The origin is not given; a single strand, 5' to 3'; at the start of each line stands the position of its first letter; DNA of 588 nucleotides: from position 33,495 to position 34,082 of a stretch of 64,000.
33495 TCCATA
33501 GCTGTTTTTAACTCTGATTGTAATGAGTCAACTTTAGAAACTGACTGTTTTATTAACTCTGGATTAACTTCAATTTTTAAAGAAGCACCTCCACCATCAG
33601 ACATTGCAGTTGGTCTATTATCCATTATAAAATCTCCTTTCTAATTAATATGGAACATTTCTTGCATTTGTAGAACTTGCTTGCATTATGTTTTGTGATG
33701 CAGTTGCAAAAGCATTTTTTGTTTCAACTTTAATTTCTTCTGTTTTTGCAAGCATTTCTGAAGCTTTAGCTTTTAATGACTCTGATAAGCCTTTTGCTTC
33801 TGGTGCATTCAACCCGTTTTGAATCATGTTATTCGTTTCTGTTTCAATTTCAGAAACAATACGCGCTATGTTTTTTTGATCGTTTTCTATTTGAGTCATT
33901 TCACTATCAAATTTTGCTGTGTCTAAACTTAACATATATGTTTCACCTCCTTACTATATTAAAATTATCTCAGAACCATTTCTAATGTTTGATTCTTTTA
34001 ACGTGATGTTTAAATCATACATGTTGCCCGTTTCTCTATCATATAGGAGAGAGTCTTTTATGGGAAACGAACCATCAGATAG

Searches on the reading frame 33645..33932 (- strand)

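Call 11: search_protein_families(library=pfam, proteins=[window:33645-33932:-], max_evalue=0.1)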
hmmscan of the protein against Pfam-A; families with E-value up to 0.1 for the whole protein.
window:33645-33932:- (95 aa): 2 families
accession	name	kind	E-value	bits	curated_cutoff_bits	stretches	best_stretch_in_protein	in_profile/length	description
PF05064.18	Nsp1_C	-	0.028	14.7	24.1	1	4-41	70-107/114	Nsp1-like C-terminal region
PF12999.12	PRKCSH-like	-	0.094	13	34.9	0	9-71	109-169/176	Glucosidase II beta subunit-like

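Call 12: search_protein_families(library=ncbifam, proteins=[window:33645-33932:-], max_evalue=0.1)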
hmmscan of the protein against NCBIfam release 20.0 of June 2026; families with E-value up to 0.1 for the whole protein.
window:33645-33932:- (95 aa): 0 families
